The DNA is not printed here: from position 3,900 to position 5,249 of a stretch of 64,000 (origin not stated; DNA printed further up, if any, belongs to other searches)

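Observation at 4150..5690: EEP domain plus lamin-tail domain embedded in a 5.6k-aa PATR/Calx-beta/MAM scaffold: candidate giant extracellular nuclease or phosphoesterase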

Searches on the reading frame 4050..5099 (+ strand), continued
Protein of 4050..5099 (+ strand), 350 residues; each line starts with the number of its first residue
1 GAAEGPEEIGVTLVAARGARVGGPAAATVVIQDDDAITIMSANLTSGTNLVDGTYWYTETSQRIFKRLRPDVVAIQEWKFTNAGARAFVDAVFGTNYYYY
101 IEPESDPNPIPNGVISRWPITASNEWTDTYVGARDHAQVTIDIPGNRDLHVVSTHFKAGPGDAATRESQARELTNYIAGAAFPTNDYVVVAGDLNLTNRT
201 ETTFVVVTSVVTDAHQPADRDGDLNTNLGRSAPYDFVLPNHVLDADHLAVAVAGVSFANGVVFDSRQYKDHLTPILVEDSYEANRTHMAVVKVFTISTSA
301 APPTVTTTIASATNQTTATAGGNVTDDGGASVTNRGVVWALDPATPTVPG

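Call 28: fold_search(model_id=the predicted structure, library=pdb)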
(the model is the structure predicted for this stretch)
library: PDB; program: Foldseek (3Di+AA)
matches with E <= 10: 470; with E <= 0.001: 234
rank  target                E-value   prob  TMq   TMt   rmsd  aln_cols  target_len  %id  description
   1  4ruw                  5.7e-11  1.00  0.53  0.44   8.5       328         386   18  The crystal structure of endonuclease/exonuclease/phosphatase from Beutenbergia cavernae DSM 12333 (released 2014-12-24)
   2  2ddr_A                1.9e-10  1.00  0.52  0.56   8.9       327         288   14  Crystal structure of sphingomyelinase from Bacillus cereus with calcium ion (released 2006-05-02)
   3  5ino_A                2.0e-10  1.00  0.53  0.64   5.5       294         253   13  Human Tdp2 reaction product (5'-phosphorylated DNA)-Mg2+ complex (released 2016-04-27)
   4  3i5v_C                2.4e-10  1.00  0.53  0.58   7.6       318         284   14  Crystal structure of beta toxin 275-280 from Staphylococcus aureus (released 2010-08-11)
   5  3i5v_A                2.6e-10  1.00  0.54  0.58   7.2       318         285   14  Crystal structure of beta toxin 275-280 from Staphylococcus aureus (released 2010-08-11)
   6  2uyr                  2.6e-10  1.00  0.54  0.56   9.2       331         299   14  Crystal structure of Bacillus cereus sphingomyelinase mutant :N57A (released 2008-05-27)
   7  2ddr_C                2.6e-10  1.00  0.52  0.53   9.0       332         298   13  Crystal structure of sphingomyelinase from Bacillus cereus with calcium ion (released 2006-05-02)
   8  1zwx                  3.5e-10  1.00  0.51  0.54   9.7       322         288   17  Crystal Structure of SmcL (released 2005-08-16)
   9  7cne                  3.7e-10  1.00  0.52  0.55   8.8       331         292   16  Crystal Structure of Sphingomyelinase C from Streptomyces griseocarneus (released 2020-10-28)
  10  2ddt_B                4.1e-10  1.00  0.52  0.55   8.6       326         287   14  Crystal structure of sphingomyelinase from Bacillus cereus with magnesium ion (released 2006-05-02)
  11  6bt2_A                4.4e-10  1.00  0.57  0.65   5.2       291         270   15  Structure of the human Nocturnin catalytic domain with bound sulfate anion (released 2018-05-16)
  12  2ddt_A                4.9e-10  1.00  0.52  0.56   8.5       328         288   14  Crystal structure of sphingomyelinase from Bacillus cereus with magnesium ion (released 2006-05-02)
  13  5ht2_A                5.2e-10  1.00  0.53  0.63   5.5       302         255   13  Mouse Tdp2 reaction product (5'-phosphorylated DNA)-Mg2+ complex with 1-N6-etheno-adenine (released 2016-04-27)
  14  5ino_B                5.8e-10  1.00  0.52  0.64   5.5       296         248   13  Human Tdp2 reaction product (5'-phosphorylated DNA)-Mg2+ complex (released 2016-04-27)
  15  4gz1_A                6.6e-10  1.00  0.55  0.65   5.2       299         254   13  Mus Musculus Tdp2 reaction product (5'-phosphorylated DNA)-Mg2+ complex at 1.5 Angstroms resolution (released 2012-10-31)
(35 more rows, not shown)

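Call 31: search_solved_structures(query=A2, max_evalue=0.01, show_alignments=4)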
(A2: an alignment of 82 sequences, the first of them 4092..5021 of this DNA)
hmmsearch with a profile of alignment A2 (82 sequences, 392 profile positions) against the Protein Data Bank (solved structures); distinct sequences matched with E-value up to 0.01: 13.
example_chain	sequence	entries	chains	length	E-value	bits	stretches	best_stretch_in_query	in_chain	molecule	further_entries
2ddr_A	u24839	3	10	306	3.1e-08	36.2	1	115-199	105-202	Sphingomyelin phosphodiesterase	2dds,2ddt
7cne_A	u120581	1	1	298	3.1e-08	36.1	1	115-206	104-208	Sphingomyelinase C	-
2uyr_X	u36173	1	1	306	3.3e-08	36.1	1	115-199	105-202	SPHINGOMYELINASE C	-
1zwx_A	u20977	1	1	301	2.7e-07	33.1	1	115-215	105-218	sphingomyelinase-c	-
3i5v_A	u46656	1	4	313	4.1e-05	25.9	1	115-213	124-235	Beta-hemolysin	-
3k55_A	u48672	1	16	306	4.6e-05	25.7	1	115-212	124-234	Beta-hemolysin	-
3i41_A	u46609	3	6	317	4.8e-05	25.7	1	115-212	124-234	Beta-hemolysin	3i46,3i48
6ca4_A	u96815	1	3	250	0.0017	20.6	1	135-199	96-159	Tyrosyl-DNA phosphodiesterase 2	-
4f1h_A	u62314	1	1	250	0.0028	19.8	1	135-199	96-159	Tyrosyl-DNA phosphodiesterase 2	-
4f1h_B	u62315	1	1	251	0.0028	19.8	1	135-199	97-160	Tyrosyl-DNA phosphodiesterase 2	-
4fpv_A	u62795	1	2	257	0.0029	19.8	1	135-199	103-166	Tyrosyl-DNA phosphodiesterase 2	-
4ruw_A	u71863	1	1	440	0.0029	19.8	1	64-199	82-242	Endonuclease/exonuclease/phosphatase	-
2jc5_A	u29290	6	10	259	0.0057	18.8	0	43-83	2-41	EXODEOXYRIBONUCLEASE | PUTATIVE EXODEOXYRIBONUCLEASE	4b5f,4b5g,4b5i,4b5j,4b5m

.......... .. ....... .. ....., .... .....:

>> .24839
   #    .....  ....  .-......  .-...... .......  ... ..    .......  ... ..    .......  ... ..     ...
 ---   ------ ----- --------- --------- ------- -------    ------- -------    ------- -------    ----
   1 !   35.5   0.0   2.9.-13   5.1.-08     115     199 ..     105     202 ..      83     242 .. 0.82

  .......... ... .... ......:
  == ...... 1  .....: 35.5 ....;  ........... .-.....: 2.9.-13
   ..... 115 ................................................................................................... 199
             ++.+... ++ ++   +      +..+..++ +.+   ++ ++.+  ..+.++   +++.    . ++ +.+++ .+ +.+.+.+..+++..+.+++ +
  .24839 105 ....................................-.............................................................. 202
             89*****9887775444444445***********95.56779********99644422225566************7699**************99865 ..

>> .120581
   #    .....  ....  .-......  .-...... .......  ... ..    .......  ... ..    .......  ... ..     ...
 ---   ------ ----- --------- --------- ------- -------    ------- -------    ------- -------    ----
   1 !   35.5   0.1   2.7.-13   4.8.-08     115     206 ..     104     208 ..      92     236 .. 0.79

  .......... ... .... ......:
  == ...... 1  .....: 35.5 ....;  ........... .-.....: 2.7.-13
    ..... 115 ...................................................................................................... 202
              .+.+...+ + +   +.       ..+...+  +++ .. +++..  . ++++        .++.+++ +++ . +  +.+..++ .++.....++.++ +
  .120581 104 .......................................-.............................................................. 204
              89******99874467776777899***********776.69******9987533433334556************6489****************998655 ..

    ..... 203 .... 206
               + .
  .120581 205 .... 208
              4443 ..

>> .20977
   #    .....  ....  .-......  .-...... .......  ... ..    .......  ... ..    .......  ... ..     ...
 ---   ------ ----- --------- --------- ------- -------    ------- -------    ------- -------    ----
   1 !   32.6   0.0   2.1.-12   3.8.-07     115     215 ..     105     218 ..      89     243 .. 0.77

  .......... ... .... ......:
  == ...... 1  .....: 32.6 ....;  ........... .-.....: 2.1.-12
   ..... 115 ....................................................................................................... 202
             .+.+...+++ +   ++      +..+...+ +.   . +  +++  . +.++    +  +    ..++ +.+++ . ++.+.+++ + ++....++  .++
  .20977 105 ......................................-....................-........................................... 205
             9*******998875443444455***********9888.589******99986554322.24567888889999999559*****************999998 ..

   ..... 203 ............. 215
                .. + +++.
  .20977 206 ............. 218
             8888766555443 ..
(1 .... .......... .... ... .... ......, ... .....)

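Call 47: search_protein_representatives(alignment_id=A2)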
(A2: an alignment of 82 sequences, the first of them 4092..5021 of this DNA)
Query: 82 sequences, 392 profile positions. Proteins with E-value up to 0.001 (for the whole library): 3632; up to 1e-10: 929; up to 1e-30: 634. The best 150 are listed.
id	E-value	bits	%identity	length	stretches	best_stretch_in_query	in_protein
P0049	3.7e-152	523.2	-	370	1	26-373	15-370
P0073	1.7e-150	517.7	-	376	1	15-373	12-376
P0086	3.1e-147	507.0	-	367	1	18-373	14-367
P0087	8.0e-144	495.8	-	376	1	25-373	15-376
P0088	1.7e-139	481.5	-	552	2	29-371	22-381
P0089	1.2e-135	468.8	-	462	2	31-361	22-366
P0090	3.6e-132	457.4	-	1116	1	29-353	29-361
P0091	1.5e-131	455.4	-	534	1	32-336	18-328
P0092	6.6e-131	453.3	-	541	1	35-380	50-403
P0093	1.2e-130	452.4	-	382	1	28-373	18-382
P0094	8.3e-130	449.6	-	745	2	21-370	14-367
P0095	3.0e-129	447.8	-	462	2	40-328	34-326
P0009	1.5e-128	445.5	-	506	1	29-365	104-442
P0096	2.9e-127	441.2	-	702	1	23-350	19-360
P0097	7.4e-127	439.9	-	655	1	27-365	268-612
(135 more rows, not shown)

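Call 54: search_protein_families(library=pfam, proteins=[L022:6578-13903:+, L006:9524-13072:+, L016:2212-5388:+, L072:667-6798:+, L001:8891-12490:+], max_evalue=0.0001)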
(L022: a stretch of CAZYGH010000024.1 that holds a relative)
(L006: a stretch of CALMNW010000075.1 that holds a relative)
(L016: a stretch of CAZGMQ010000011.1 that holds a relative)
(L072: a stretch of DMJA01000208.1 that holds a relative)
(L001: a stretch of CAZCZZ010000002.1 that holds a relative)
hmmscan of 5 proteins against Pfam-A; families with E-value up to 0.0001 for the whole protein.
L022:6578-13903:+ (2442 aa): 7 families
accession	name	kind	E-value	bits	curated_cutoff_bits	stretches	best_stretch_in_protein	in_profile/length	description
PF00082.27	Peptidase_S8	-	6.9e-44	150.7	21.8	1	246-580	1-288/288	Subtilase family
PF18887.5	MBG_3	-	5.2e-24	84.6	25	1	1887-1957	1-71/72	MBG domain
PF18676.6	MBG_2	-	6.7e-14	52.7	25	1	2036-2113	1-72/72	MBG domain (YGX type)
PF00932.25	LTD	-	5.8e-12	46.4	34.3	1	1571-1672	3-103/109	Lamin Tail Domain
PF00041.27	fn3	-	8e-07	29.6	25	0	1756-1789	47-78/84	Fibronectin type III domain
PF03372.29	Exo_endo_phos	-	4.3e-06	27.1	24.5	1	1189-1367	31-207/225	Endonuclease/Exonuclease/phosphatase family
PF04151.21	PPC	-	4.4e-05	24.7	25.9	1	608-691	1-69/70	Bacterial pre-peptidase C-terminal domain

L006:9524-13072:+ (1183 aa): 4 families
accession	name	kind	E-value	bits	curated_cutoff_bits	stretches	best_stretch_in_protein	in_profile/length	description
PF00932.25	LTD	-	1e-13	52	34.3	1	733-838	5-107/109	Lamin Tail Domain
PF00041.27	fn3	-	9.5e-11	42.2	25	0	645-679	44-81/84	Fibronectin type III domain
PF16656.11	Pur_ac_phosph_N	-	1.2e-05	26.2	30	0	642-673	56-86/93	Purple acid Phosphatase, N-terminal domain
PF17963.7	Big_9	-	5.5e-05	24.4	23.6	1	961-1047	3-88/89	Bacterial Ig domain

L016:2212-5388:+ (1059 aa): 3 families
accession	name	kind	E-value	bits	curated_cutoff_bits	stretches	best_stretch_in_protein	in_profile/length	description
PF00932.25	LTD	-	6.3e-13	49.5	34.3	1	715-815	3-99/109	Lamin Tail Domain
PF00041.27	fn3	-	3.8e-11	43.5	25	0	886-922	42-81/84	Fibronectin type III domain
PF16656.11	Pur_ac_phosph_N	-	3.5e-05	24.7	30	0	613-657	44-87/93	Purple acid Phosphatase, N-terminal domain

L072:667-6798:+ (2044 aa): 6 families
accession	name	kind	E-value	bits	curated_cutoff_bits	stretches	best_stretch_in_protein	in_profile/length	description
PF00041.27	fn3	-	2.6e-14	53.6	25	0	1321-1358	41-81/84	Fibronectin type III domain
PF00932.25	LTD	-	1.8e-11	44.8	34.3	1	1646-1737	5-96/109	Lamin Tail Domain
PF16656.11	Pur_ac_phosph_N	-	1.9e-11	44.8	30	0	316-363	55-93/93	Purple acid Phosphatase, N-terminal domain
PF10179.15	NDNF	-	2.6e-06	28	27.3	0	1325-1362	88-123/127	Neuron-derived neurotrophic factor, first Fn(III) domain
PF16655.11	PhoD_N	-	3.7e-05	24.6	30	0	1329-1356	62-84/90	PhoD-like phosphatase, N-terminal domain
PF07679.22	I-set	-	7.4e-05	23.2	23.7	0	371-456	1-90/90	Immunoglobulin I-set domain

L001:8891-12490:+ (1200 aa): 4 families
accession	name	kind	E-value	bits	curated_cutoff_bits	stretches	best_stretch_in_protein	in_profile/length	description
PF22544.2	HYDIN_VesB_CFA65-like_Ig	-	7.3e-15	55.5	25.5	2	5-101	9-99/100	HYDIN/CFA65/VesB-like, Ig-like domain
PF07610.17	DUF1573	-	4.1e-14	52.8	26.1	2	1093-1180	7-89/98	Protein of unknown function (DUF1573)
PF03372.29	Exo_endo_phos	-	9e-10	39.1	24.5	1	417-596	23-204/225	Endonuclease/Exonuclease/phosphatase family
PF03160.20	Calx-beta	-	1.9e-06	28.4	27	1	278-389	3-118/119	Calx-beta domain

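Call 65: search_protein_families(library=pfam, proteins=[L079:7047-8420:-, L079:9782-11473:+, L079:11552-12793:-, L059:8370-9605:-, L059:9527-11551:+, L063:7577-8995:+, L063:9116-9721:+, L063:9851-12349:+, L029:6738-9821:+, L029:11585-14101:+], max_evalue=0.0001)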
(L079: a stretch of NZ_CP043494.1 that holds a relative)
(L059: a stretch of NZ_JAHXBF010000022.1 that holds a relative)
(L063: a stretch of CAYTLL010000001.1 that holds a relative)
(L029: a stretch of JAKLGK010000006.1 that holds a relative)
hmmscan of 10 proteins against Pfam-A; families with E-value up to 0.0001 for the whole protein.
L079:7047-8420:- (457 aa): 1 family
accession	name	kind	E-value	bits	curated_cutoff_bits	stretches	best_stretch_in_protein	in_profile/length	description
PF04185.19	Phosphoesterase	-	5.2e-58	197.3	23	1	6-362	1-354/356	Phosphoesterase family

L079:9782-11473:+ (564 aa): 2 families
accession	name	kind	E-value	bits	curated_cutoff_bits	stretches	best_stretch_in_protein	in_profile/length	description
PF04151.21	PPC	-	2.7e-13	51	25.9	1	477-544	1-69/70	Bacterial pre-peptidase C-terminal domain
PF03372.29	Exo_endo_phos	-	1.1e-10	42.1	24.5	1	100-288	25-217/225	Endonuclease/Exonuclease/phosphatase family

L079:11552-12793:- (413 aa): 1 family
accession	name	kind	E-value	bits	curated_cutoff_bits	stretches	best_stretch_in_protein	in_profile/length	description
PF01594.21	AI-2E_transport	-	2.6e-50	171.9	34.3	1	32-362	2-326/327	AI-2E family transporter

L059:8370-9605:- (411 aa): 1 family
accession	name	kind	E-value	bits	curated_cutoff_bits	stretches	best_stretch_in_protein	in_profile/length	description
PF19583.5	ODP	-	4.9e-50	170.5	27.2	1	86-271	11-194/194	ODP family beta lactamase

L059:9527-11551:+ (675 aa): 2 families
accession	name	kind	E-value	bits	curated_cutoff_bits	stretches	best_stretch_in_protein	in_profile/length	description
PF00932.25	LTD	-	7.4e-20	71.8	34.3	1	519-629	4-107/109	Lamin Tail Domain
PF03372.29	Exo_endo_phos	-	4.3e-11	43.4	24.5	1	183-371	25-217/225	Endonuclease/Exonuclease/phosphatase family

L063:7577-8995:+ (473 aa): 1 family
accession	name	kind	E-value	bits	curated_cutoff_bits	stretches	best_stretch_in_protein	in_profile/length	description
PF00330.25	Aconitase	-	2.1e-164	548.3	28.7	1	10-461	1-463/463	Aconitase family (aconitate hydratase)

L063:9116-9721:+ (202 aa): 1 family
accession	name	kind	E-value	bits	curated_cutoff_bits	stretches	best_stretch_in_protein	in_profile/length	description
PF00694.25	Aconitase_C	-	7.7e-18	65.5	22.8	1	4-117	2-123/131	Aconitase C-terminal domain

L063:9851-12349:+ (833 aa): 3 families
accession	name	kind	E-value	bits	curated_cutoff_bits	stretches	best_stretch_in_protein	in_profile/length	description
PF18676.6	MBG_2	-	4.3e-11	43.7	25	1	672-752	1-72/72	MBG domain (YGX type)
PF05345.18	He_PIG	-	3.2e-10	40.7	24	1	321-399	2-95/96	Putative Ig domain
PF03372.29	Exo_endo_phos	-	4.3e-10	40.2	24.5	1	80-269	25-216/225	Endonuclease/Exonuclease/phosphatase family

L029:6738-9821:+ (1028 aa): 1 family
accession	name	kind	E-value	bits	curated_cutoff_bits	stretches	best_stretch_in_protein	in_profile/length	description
PF04151.21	PPC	-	2.2e-09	38.5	25.9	1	73-141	1-70/70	Bacterial pre-peptidase C-terminal domain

L029:11585-14101:+ (839 aa): 0 families
